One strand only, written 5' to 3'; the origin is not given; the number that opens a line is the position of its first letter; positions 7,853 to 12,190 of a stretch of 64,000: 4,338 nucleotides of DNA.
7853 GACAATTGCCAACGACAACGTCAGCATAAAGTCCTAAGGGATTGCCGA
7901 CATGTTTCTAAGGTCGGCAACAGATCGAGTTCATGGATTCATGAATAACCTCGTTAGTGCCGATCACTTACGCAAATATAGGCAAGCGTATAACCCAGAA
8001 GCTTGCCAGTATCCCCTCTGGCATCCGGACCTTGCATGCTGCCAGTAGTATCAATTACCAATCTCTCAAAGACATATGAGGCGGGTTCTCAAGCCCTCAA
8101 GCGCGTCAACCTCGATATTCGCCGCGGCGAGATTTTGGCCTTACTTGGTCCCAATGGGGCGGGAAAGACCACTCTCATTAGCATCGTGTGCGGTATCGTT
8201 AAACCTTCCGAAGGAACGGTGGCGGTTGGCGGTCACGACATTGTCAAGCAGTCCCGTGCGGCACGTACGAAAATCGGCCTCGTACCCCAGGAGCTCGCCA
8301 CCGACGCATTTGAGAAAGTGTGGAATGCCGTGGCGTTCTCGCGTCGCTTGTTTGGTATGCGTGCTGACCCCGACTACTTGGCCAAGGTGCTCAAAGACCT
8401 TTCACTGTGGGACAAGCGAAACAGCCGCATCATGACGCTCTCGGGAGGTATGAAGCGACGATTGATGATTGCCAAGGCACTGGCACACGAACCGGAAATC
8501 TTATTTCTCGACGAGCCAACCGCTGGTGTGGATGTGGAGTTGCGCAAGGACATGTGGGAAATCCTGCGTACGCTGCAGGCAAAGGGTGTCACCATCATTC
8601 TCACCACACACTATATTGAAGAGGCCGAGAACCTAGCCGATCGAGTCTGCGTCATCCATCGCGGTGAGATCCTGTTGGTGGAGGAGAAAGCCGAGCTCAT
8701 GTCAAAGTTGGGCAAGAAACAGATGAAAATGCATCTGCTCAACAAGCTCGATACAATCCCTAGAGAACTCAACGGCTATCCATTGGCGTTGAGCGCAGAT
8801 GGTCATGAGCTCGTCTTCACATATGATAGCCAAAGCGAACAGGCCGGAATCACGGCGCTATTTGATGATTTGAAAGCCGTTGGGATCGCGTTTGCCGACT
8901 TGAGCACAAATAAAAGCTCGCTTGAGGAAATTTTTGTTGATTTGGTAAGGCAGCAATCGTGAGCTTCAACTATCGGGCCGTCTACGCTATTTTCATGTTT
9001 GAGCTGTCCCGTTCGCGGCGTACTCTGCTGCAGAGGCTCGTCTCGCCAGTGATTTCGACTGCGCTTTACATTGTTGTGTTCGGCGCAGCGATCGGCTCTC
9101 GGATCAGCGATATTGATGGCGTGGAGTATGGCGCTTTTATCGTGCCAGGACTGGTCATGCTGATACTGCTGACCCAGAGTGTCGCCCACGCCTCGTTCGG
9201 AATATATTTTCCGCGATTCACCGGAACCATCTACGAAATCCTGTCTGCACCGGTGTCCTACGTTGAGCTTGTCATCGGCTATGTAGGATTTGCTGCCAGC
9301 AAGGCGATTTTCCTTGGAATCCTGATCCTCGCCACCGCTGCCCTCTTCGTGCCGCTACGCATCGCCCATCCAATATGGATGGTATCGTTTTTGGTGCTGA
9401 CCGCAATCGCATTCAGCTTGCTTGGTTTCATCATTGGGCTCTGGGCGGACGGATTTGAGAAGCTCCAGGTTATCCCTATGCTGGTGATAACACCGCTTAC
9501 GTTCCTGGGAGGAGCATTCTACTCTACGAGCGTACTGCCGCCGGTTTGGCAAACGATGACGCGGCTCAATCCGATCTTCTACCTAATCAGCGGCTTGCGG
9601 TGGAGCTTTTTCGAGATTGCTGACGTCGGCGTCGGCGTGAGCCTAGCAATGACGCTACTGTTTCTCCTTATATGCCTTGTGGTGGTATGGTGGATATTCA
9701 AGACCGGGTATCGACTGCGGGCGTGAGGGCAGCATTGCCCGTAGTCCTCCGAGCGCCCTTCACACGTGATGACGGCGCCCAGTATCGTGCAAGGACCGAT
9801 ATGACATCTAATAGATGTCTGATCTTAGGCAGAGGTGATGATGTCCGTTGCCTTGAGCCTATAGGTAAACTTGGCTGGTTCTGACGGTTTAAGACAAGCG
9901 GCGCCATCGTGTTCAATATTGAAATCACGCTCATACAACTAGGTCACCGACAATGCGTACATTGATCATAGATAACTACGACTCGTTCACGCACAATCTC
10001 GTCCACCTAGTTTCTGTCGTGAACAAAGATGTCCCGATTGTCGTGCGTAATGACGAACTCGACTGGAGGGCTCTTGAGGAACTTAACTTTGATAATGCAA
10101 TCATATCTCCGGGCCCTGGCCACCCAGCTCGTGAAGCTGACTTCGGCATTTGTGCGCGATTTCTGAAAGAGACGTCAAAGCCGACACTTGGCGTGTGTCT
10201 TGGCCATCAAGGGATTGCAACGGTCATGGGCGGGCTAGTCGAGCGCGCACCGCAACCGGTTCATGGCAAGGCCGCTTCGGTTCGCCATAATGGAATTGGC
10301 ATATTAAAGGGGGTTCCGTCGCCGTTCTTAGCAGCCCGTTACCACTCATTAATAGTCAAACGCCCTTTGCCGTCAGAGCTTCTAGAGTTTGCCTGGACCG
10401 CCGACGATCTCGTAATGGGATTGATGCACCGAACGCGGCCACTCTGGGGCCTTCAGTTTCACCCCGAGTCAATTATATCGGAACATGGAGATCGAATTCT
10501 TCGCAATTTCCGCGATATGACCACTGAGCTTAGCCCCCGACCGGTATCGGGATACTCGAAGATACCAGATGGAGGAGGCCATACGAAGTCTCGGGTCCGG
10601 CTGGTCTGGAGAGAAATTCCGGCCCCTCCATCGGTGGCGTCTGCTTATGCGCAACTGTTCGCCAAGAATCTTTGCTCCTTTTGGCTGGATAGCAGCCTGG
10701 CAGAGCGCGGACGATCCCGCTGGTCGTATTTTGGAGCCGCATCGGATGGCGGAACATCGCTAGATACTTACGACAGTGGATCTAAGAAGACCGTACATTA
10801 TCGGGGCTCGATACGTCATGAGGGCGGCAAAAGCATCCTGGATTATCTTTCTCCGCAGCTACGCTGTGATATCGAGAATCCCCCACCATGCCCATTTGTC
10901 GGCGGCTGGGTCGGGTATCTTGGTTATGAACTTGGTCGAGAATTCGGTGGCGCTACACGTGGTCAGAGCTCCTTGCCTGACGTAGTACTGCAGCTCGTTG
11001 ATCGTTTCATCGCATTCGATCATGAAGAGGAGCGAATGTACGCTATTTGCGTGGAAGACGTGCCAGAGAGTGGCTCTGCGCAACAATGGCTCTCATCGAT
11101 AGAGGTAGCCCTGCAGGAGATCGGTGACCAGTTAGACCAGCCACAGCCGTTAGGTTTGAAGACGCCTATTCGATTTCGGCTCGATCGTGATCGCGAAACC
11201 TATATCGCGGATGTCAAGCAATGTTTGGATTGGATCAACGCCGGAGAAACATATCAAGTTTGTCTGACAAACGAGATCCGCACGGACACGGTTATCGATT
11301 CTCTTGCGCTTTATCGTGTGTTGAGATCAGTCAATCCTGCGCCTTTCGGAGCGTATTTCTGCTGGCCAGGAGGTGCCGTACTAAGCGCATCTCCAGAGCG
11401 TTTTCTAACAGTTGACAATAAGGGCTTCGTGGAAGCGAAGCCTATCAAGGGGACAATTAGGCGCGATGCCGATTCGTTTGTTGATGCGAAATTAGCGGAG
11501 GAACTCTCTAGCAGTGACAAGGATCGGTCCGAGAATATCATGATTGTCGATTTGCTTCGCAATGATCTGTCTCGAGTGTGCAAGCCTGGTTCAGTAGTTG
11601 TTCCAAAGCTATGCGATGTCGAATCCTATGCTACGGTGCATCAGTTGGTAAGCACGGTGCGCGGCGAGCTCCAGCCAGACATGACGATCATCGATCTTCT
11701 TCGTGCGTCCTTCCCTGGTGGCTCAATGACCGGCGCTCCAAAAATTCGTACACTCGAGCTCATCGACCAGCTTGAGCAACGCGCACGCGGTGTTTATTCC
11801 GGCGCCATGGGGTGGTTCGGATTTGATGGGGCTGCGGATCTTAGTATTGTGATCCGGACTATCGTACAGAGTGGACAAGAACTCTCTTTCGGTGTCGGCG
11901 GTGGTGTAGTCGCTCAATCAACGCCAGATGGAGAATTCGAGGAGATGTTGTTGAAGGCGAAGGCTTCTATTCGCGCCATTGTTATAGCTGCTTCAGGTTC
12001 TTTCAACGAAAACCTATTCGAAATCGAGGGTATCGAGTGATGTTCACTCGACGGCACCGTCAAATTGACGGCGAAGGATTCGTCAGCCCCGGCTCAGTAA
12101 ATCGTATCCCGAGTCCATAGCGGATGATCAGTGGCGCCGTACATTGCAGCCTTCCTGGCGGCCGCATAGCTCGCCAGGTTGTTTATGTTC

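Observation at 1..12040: Biosynthetic cluster coupling an aaRS-like amino-acid:carrier-protein ligase to a PCP-condensation protein, an adenylating enzyme, pABA synthesis, sulfation and export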

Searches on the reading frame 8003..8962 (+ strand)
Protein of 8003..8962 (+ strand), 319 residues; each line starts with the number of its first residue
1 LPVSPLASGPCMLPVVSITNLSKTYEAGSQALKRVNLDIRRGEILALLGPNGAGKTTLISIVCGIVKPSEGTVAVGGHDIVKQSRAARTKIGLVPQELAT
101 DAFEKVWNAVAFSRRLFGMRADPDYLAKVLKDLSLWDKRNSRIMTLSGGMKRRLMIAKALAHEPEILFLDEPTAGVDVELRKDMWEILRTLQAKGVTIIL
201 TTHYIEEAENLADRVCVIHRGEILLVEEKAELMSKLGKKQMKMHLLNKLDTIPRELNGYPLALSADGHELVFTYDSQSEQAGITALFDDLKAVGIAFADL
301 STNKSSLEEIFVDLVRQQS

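Call 8: search_protein_families(library=pfam, proteins=[window:8003-8962:+], max_evalue=0.01)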
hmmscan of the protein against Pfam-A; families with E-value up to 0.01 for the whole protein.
window:8003-8962:+ (319 aa): 8 families
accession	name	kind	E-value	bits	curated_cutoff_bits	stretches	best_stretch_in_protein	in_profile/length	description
PF00005.33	ABC_tran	-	4.9e-35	121.5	25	1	32-174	1-137/137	ABC transporter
PF13304.12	AAA_21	-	1.9e-10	41.7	27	1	146-203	238-298/304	AAA domain, putative AbiEii toxin, Type IV TA system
PF00931.28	NB-ARC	-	9.6e-06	25.5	23.5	1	131-266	72-201/248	NB-ARC domain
PF00004.35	AAA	-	0.00031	21.6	21.2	1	46-207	2-113/131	ATPase family associated with various cellular activities (AAA)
PF13479.12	AAA_24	-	0.0027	18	27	0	179-211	105-137/195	AAA domain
PF02463.25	SMC_N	-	0.0035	17.2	40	0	43-60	25-42/220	RecF/RecN/SMC N terminal domain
PF13555.12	AAA_29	-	0.0055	16.9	27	0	36-59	16-39/61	P-loop containing region of AAA domain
PF13732.12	DrrA1-3_C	-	0.008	17.3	27.4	0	231-315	5-81/81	ATP-binding protein DrrA1-3-like, C-terminal domain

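Call 9: search_protein_families(library=ncbifam, proteins=[window:8003-8962:+], max_evalue=0.01)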
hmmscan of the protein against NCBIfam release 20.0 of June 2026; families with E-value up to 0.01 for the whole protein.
window:8003-8962:+ (319 aa): 193 families (the best 25 are shown)
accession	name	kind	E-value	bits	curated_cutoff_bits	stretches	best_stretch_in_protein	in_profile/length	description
TIGR01188.1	drrA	subfamily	2.5e-74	250.3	312.45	1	23-314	1-300/302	daunorubicin resistance ABC transporter, ATP-binding protein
NF010059.0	PRK13536.1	equivalog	7.7e-54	182.7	549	1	16-230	44-259/342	nodulation factor ABC transporter ATP-binding protein NodI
TIGR03864.1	PQQ_ABC_ATP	hypoth_equivalog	1.1e-53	182.1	302.25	1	16-243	2-230/236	ABC transporter, ATP-binding subunit, PQQ-dependent alcohol dehydrogenase system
NF010060.0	PRK13537.1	equivalog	4.1e-53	180.3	521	1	11-225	11-226/314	nodulation factor ABC transporter ATP-binding protein NodI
TIGR01288.1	nodI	equivalog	7e-50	169.7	424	1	16-230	5-219/303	nodulation factor ABC transporter ATP-binding protein NodI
TIGR04521.1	ECF_ATPase_2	equivalog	2.5e-47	161.3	330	1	17-237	2-237/279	energy-coupling factor transporter ATPase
TIGR03522.1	GldA_ABC_ATP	equivalog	6.2e-45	153.9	402.6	1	16-314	3-300/301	gliding motility-associated ABC transporter ATP-binding subunit GldA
NF033858.1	ABC2_perm_RbbA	equivalog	2.9e-44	151.2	1050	1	16-249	267-501/909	ribosome-associated ATPase/putative transporter RbbA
NF043075.1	MMSYN1_0197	equivalog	2.8e-43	148.2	550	1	15-226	2-214/341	spermidine/putrescine ABC transporter ATP-binding protein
TIGR04406.1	LPS_export_lptB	equivalog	1.7e-42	145.3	240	1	16-237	2-227/239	LPS export ABC transporter ATP-binding protein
NF011967.0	PRK15439.1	equivalog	1.1e-41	142.9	586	2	137-226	395-484/510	autoinducer 2 ABC transporter ATP-binding protein LsrA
TIGR00968.1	3a0106s01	subfamily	1.4e-41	142.6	342.75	1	17-235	2-221/237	sulfate ABC transporter ATP-binding protein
TIGR04520.1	ECF_ATPase_1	equivalog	1.5e-41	142.6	315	1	16-236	1-227/269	energy-coupling factor transporter ATPase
TIGR01166.1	cbiO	subfamily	7e-41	139.8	211.8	1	25-206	1-188/190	cobalt ABC transporter, ATP-binding protein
TIGR02673.1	FtsE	equivalog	2.5e-40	138.4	264.85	1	15-221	1-213/214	cell division ATP-binding protein FtsE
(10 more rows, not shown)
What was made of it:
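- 8003..8962 (+): ABC transporter ATPase of DrrA/NodI type. ABC_tran, E 5e-35; TIGR01188 250 bits (calls 8, 9).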

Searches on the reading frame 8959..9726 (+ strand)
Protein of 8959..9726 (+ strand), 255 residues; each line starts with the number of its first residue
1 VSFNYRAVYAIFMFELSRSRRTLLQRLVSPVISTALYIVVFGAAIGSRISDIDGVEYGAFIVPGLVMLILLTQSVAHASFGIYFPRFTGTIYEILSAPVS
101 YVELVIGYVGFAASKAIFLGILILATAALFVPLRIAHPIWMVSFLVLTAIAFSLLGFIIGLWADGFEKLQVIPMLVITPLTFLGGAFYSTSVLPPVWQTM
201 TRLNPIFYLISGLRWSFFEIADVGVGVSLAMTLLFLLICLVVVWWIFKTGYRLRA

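Call 8: search_protein_families(library=pfam, proteins=[window:8959-9726:+], max_evalue=0.01)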
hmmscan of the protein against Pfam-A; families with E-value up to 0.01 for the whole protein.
window:8959-9726:+ (255 aa): 2 families
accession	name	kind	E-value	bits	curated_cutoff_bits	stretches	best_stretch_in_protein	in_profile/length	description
PF01061.29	ABC2_membrane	-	1.2e-29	103.8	26.9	1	8-218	3-211/211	ABC-2 type transporter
PF12698.13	ABC2_membrane_3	-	1e-05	25.3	31.6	1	57-245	160-343/347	ABC-2 family transporter protein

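Call 9: search_protein_families(library=ncbifam, proteins=[window:8959-9726:+], max_evalue=0.01)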
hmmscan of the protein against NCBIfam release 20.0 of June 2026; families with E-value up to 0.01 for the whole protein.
window:8959-9726:+ (255 aa): 7 families
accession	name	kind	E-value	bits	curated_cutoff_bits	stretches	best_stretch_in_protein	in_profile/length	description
NF011648.0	PRK15066.1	subfamily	2.1e-64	217.6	225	1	4-254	6-256/257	ABC transporter permease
TIGR01247.1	drrB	subfamily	9.7e-24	84.3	223.05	1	25-242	11-227/236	daunorubicin resistance ABC transporter membrane protein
TIGR01291.1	nodJ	subfamily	6.6e-20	71.7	206.65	1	18-242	17-242/253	ABC-2 type transporter, NodJ family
TIGR03062.1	pip_yhgE_Cterm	subfamily_domain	5.7e-07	29.3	102.2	1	106-249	64-205/208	YhgE/Pip family protein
TIGR03861.1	phenyl_ABC_PedC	subfamily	1.2e-06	28.4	241.35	1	13-241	12-246/253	alcohol ABC transporter, permease protein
TIGR00025.1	Mtu_efflux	paralog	0.00017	21.2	146.9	1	56-243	36-226/238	ABC transporter efflux protein, DrrB family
NF009866.0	PRK13328.1-2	equivalog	0.0047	16.6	360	1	33-76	121-165/266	type III pantothenate kinase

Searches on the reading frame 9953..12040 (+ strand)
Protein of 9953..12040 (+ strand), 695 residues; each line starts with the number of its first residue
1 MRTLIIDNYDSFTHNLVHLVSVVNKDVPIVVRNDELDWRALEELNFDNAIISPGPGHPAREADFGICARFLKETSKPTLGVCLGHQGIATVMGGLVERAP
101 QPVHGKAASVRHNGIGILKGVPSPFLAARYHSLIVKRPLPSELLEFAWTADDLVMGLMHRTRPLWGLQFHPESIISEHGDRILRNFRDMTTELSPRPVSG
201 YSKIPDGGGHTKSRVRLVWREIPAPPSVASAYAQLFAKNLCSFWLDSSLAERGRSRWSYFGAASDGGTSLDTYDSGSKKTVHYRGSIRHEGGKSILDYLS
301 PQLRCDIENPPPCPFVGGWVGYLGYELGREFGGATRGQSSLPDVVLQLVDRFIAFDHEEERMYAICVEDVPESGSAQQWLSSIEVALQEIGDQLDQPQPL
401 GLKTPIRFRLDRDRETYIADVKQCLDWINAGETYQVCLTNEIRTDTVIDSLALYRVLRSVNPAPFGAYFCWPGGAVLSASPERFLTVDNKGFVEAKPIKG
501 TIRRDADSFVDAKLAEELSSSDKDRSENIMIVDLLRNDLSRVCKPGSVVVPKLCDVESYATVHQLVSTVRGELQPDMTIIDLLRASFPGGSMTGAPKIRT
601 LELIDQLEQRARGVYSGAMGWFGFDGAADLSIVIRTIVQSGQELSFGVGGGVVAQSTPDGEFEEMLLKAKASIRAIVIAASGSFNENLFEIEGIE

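Call 8: search_protein_families(library=pfam, proteins=[window:9953-12040:+], max_evalue=0.01)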
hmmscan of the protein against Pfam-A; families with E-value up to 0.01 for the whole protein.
window:9953-12040:+ (695 aa): 4 families
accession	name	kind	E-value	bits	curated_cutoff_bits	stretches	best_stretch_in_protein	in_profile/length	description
PF00425.24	Chorismate_bind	-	1.9e-87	293.5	27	1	414-668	2-257/257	chorismate binding enzyme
PF00117.34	GATase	-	8.2e-44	150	22.8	1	4-186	1-186/190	Glutamine amidotransferase class-I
PF04715.19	Anth_synt_I_N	-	1.3e-16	61.6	23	1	230-363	7-139/140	Anthranilate synthase component I, N terminal region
PF07722.19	Peptidase_C26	-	1.3e-05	25.6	20.5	1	69-172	99-219/219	Peptidase C26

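Call 9: search_protein_families(library=ncbifam, proteins=[window:9953-12040:+], max_evalue=0.01)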
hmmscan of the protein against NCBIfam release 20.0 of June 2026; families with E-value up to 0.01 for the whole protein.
window:9953-12040:+ (695 aa): 49 families (the best 25 are shown)
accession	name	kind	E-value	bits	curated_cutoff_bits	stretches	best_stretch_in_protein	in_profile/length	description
TIGR01823.1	PabB-fungal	equivalog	6.8e-121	404.8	442.55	2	313-675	361-740/742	aminodeoxychorismate synthase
TIGR00553.1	pabB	equivalog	1e-108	363.4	328.4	1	319-670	1-327/329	aminodeoxychorismate synthase component I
TIGR00564.1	trpE_most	equivalog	1e-102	344.5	517.7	1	230-676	8-454/455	anthranilate synthase component I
TIGR01824.1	PabB-clade2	equivalog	4e-101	338.8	408.55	1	317-671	1-354/355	aminodeoxychorismate synthase, component I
NF010081.0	PRK13566.1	equivalog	1.8e-93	314.1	645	2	319-679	159-510/729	anthranilate synthase component I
TIGR01820.1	TrpE-arch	equivalog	7.7e-93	312.2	512.05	1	231-676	4-448/449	anthranilate synthase component I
NF006563.0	PRK09070.1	equivalog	8.4e-92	308.1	514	1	294-676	69-444/447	aminodeoxychorismate synthase component I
NF005698.0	PRK07508.1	equivalog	3.9e-89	298.9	452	1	410-673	112-376/383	aminodeoxychorismate synthase component I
NF010086.0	PRK13571.1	equivalog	3.4e-86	289.8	693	1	218-680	26-501/510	anthranilate synthase component I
NF004610.0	PRK05940.1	equivalog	1.4e-83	281.2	568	1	298-677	83-460/467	anthranilate synthase component I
NF012009.0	PRK15465.1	equivalog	3e-77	260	622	1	308-670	95-445/453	aminodeoxychorismate synthase component 1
TIGR01815.1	TrpE-clade3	equivalog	4.8e-77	259.5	739.15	2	342-680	173-499/717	anthranilate synthase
NF004530.0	PRK05877.1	equivalog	8.6e-71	239.3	383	1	316-675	78-413/425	aminodeoxychorismate synthase component I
NF010087.0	PRK13572.1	equivalog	7.6e-70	235.7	580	1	315-678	86-433/435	anthranilate synthase component I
NF010089.0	PRK13574.1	equivalog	1.2e-60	205.7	527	1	413-676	156-418/421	anthranilate synthase component I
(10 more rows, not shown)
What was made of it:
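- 9953..12040 (+): Fused PabA-PabB aminodeoxychorismate synthase. GATase plus Chorismate_bind; TIGR00553 363 bits, above the 328 cut-off (calls 8, 9).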
